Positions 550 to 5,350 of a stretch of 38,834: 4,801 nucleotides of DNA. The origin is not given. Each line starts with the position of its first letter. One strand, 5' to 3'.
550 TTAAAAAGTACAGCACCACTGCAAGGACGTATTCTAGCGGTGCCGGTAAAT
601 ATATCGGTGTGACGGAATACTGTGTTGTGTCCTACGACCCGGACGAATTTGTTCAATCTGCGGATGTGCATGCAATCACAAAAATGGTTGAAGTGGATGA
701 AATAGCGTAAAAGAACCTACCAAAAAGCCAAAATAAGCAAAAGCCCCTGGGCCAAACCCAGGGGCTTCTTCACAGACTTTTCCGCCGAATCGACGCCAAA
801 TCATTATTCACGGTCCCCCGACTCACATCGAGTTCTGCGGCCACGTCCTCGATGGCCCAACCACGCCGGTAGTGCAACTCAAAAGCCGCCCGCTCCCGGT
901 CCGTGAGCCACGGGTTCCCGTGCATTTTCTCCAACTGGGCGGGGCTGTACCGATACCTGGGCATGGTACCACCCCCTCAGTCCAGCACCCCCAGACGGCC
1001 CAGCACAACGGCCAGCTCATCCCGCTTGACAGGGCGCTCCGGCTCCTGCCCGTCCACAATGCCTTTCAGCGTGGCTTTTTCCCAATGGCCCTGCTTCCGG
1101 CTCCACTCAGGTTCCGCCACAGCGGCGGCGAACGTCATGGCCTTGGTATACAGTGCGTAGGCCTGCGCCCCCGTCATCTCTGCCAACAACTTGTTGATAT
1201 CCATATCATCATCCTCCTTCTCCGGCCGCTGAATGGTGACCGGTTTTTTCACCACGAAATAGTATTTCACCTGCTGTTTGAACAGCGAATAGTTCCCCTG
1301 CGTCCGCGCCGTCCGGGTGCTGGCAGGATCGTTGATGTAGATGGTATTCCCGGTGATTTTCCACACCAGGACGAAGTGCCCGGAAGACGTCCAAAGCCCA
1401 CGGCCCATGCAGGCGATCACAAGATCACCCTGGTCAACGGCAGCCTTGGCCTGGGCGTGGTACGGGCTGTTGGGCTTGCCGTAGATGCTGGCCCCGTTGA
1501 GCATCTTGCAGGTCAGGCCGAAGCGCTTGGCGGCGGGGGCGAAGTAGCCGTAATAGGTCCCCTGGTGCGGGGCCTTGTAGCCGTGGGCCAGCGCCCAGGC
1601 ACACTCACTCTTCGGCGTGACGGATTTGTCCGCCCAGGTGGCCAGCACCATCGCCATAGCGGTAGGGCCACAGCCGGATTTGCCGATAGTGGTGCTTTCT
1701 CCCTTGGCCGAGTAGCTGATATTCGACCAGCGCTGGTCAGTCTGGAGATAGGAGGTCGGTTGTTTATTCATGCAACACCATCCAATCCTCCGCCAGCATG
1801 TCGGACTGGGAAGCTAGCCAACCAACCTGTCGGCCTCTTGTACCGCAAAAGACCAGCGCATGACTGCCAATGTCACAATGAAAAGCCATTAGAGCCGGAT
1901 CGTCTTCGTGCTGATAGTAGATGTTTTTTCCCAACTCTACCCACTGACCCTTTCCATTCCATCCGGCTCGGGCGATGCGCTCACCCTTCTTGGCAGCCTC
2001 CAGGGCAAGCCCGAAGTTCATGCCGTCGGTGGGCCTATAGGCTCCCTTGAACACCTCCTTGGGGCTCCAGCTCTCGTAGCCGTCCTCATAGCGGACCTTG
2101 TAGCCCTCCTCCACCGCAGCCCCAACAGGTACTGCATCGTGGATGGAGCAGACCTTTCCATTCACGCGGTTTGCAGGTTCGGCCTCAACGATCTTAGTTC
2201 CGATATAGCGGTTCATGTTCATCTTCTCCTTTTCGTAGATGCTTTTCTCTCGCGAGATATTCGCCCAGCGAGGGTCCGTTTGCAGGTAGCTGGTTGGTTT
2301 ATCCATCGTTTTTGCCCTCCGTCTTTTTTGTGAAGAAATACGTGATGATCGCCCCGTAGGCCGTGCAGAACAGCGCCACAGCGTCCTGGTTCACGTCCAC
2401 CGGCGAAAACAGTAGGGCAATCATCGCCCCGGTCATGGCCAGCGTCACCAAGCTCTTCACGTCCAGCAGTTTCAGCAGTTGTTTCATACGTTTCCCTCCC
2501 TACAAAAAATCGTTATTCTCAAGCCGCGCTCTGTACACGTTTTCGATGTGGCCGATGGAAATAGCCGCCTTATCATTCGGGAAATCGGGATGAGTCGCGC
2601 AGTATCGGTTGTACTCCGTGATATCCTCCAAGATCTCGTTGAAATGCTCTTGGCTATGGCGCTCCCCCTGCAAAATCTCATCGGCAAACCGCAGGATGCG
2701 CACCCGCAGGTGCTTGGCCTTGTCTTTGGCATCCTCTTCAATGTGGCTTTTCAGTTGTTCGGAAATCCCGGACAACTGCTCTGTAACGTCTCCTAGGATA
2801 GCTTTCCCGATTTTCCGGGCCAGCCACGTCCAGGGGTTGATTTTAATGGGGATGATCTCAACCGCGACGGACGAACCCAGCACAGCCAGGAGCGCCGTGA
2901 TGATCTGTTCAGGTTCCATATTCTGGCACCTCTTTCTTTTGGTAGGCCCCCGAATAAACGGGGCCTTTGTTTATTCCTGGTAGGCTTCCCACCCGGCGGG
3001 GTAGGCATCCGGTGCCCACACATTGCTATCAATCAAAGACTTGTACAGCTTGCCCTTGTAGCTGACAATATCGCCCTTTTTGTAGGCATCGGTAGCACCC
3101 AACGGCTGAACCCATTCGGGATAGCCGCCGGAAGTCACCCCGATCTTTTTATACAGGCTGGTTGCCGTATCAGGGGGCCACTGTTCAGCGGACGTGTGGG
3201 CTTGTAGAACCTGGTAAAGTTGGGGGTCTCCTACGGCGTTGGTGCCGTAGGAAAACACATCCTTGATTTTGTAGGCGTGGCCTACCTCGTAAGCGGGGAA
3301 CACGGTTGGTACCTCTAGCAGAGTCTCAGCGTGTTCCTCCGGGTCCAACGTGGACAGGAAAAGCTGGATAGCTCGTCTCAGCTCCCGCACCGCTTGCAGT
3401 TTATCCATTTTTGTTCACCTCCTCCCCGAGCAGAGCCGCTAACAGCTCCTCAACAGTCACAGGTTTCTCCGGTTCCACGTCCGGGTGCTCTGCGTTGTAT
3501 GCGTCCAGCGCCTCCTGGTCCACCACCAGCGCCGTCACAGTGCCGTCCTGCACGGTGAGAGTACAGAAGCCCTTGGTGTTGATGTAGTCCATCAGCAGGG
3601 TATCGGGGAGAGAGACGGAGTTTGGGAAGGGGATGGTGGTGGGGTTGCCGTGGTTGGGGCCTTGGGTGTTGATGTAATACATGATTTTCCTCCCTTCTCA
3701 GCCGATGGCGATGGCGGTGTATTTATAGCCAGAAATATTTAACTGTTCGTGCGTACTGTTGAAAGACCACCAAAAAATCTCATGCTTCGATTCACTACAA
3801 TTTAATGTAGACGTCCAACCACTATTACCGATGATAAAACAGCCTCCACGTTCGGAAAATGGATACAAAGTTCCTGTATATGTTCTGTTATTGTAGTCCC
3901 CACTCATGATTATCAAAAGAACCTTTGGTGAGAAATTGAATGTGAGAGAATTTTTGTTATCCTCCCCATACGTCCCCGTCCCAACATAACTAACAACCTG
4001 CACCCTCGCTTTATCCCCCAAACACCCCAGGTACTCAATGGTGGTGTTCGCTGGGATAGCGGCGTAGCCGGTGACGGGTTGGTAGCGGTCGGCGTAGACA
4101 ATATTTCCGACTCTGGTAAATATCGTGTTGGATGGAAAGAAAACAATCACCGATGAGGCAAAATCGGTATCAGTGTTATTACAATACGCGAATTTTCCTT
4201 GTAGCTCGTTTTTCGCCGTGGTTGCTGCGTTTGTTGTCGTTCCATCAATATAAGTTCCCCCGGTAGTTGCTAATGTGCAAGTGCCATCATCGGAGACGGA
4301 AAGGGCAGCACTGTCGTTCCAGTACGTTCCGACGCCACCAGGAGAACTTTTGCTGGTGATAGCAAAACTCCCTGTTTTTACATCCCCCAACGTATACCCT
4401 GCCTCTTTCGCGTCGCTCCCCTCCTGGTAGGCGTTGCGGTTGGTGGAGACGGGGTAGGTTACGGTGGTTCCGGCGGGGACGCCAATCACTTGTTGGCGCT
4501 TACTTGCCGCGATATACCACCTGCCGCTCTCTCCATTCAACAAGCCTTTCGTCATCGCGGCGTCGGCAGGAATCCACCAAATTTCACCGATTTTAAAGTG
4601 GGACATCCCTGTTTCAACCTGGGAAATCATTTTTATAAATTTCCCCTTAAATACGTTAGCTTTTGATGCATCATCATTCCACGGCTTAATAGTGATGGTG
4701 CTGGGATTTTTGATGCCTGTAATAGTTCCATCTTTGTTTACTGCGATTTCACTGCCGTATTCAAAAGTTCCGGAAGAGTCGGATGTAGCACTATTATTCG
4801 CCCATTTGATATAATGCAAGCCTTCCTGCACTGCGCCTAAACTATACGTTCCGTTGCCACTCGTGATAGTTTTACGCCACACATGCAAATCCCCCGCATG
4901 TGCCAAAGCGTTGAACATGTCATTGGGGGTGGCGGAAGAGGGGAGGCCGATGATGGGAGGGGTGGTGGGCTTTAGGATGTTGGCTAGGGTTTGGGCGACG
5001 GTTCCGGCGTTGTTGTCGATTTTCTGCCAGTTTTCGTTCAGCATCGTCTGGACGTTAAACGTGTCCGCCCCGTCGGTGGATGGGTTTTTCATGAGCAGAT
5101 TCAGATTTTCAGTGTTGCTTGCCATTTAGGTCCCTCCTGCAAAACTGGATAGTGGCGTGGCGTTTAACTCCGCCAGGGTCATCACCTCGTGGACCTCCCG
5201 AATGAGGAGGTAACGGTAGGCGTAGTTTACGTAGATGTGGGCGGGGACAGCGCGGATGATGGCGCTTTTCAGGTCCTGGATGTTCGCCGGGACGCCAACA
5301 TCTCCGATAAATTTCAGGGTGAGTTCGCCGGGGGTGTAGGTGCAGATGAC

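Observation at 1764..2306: DUF2829 (Tad2-like) sponge candidate inserted between holin and endolysin, with a duplicated endolysin 5' end as a recombination scar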

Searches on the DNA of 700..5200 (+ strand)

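Call 5: search_dna_similar(query=window:700-5200:+, collection=phages, mode=distant, max_rows=20)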
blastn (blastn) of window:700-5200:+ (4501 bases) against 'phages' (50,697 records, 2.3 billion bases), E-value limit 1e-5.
Records with a match: 2; places in all: 2; records where one place covers at least 80% of the query: 0.
Best place of each record, by identity: 60-80% 2.
By first word of the organism name: Pseudomonas 2.
By host as written in the record: Pseudomonas fluorescens SBW25 2.
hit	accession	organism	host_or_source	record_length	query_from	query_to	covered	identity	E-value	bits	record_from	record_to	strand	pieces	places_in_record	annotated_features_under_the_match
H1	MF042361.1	Pseudomonas phage Skulduggery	Pseudomonas fluorescens SBW25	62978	1285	1392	2%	76.9%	5e-12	82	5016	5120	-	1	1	hypothetical protein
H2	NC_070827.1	Pseudomonas phage Skulduggery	Pseudomonas fluorescens SBW25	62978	1285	1392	2%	76.9%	5e-12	82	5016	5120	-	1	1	hypothetical protein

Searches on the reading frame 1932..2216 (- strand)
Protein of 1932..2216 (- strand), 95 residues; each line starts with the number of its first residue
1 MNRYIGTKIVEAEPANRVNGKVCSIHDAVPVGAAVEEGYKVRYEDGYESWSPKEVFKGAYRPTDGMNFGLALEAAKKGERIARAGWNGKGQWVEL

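Call 56: search_solved_structures(query=window:1932-2216:-, max_evalue=10, show_alignments=5)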
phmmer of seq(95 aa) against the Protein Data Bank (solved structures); distinct sequences matched with E-value up to 10: 7.
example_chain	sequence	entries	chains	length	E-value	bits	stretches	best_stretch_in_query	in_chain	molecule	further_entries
8wjd_A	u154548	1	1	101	7.2e-07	32.8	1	66-93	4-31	SptTad2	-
9eib_A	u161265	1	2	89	1e-06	32.3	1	64-92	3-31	Prophage anti-Thoeris 2 (ModTad2)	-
8v3e_E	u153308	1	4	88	1.3e-06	32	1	64-92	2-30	Tad2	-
8kbi_A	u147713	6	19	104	4.6e-05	27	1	66-93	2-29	Inhibitor of Type II CRISPR-Cas system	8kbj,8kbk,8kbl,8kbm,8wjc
9kzr_A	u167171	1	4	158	0.00011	25.8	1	57-93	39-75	AcrIIA7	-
8wje_B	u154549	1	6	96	0.00051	23.7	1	58-93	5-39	Gp34.65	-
8sme_A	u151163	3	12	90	0.0014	22.3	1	66-93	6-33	Gp34.65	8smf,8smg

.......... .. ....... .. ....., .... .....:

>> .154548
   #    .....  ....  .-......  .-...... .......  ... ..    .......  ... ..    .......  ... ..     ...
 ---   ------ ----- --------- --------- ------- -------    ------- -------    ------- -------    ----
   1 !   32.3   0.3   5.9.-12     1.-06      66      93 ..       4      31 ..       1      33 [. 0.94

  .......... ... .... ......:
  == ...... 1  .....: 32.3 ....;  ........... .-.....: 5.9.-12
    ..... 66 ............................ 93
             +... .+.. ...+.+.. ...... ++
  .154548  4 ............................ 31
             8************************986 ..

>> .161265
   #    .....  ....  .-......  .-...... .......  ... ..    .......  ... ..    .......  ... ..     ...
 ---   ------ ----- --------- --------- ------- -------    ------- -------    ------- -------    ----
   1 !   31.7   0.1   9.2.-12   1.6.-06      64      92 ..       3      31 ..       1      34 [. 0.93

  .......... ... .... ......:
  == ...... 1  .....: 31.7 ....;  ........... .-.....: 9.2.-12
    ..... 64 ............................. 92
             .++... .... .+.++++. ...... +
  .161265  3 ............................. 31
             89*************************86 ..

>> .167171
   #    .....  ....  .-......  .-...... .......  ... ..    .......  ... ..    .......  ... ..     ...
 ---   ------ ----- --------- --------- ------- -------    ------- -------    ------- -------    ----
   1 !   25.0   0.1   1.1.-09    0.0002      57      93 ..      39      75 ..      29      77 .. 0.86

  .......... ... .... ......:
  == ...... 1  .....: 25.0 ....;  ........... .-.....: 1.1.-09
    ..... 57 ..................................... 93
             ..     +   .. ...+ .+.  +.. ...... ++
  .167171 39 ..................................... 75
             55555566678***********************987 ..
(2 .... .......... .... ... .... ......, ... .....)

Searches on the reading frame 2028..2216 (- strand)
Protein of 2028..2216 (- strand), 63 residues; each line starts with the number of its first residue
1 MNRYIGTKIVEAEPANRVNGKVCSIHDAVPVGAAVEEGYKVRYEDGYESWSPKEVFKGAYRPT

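Call 47: search_protein_families(library=pfam, proteins=[window:2028-2216:-], max_evalue=0.01)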
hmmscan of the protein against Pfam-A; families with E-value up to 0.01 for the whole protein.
window:2028-2216:- (63 aa): 0 families

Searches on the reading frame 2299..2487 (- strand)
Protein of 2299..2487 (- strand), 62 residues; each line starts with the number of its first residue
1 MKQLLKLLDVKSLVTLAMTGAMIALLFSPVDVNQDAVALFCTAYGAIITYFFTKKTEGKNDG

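Call 3: search_protein_families(library=pfam, proteins=[window:2299-2487:-], max_evalue=0.01)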
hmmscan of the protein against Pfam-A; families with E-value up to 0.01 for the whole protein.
window:2299-2487:- (62 aa): 0 families

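Call 4: search_protein_families(library=phrogs, proteins=[window:2299-2487:-], max_evalue=0.001)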
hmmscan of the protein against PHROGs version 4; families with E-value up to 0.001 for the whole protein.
window:2299-2487:- (62 aa): 1 family
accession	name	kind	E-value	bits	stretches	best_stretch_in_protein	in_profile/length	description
phrog_13256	-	unknown function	3.8e-05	24.4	1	1-57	1-53/62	-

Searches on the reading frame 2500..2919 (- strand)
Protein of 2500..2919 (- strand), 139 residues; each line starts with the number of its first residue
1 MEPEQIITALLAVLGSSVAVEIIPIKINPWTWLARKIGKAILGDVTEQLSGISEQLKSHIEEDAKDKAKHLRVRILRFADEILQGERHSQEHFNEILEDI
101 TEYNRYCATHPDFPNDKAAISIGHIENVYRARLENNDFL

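Call 3: search_protein_families(library=pfam, proteins=[window:2500-2919:-], max_evalue=0.01)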
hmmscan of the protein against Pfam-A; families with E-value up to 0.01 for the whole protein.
window:2500-2919:- (139 aa): 0 families

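Call 4: search_protein_families(library=phrogs, proteins=[window:2500-2919:-], max_evalue=0.001)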
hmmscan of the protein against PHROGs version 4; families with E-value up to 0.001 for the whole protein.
window:2500-2919:- (139 aa): 1 family
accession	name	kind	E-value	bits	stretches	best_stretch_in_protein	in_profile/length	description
phrog_37604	-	unknown function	2e-35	122.9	1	18-139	47-168/168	-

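Call 62: search_protein_families(library=padloc, proteins=[window:2500-2919:-], max_evalue=0.01)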
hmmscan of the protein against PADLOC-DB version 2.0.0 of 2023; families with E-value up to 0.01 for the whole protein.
window:2500-2919:- (139 aa): 1 family
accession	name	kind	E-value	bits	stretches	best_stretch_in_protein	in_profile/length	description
PDLC01317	Cas9b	-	0.005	13.5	1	61-128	148-215/691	CAS-II-B; effector__SPE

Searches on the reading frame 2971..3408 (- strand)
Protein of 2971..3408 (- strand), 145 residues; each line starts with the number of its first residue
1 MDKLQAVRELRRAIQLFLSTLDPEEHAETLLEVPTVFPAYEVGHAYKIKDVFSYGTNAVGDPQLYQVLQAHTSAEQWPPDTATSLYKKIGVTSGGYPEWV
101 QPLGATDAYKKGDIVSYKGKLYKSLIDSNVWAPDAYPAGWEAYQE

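Call 3: search_protein_families(library=pfam, proteins=[window:2971-3408:-], max_evalue=0.01)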
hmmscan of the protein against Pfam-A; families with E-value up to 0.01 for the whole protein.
window:2971-3408:- (145 aa): 1 family
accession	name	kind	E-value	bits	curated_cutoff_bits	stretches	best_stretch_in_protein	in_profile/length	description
PF02839.19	CBM_5_12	-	1.4e-11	44.7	26.2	2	105-141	4-44/44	Carbohydrate-binding module family 5/12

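Call 4: search_protein_families(library=phrogs, proteins=[window:2971-3408:-], max_evalue=0.001)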
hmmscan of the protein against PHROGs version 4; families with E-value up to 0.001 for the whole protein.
window:2971-3408:- (145 aa): 4 families
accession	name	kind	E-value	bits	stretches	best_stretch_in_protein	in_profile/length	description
phrog_30034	-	unknown function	4.3e-15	57.2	1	43-134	157-249/263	-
phrog_27545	-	unknown function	2.4e-13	51.5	1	27-123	22-116/146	-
phrog_18593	-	unknown function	1e-12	49.5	1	96-141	142-186/188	-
phrog_26622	-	tail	0.00015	21.4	1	94-143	74-126/691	tail fiber protein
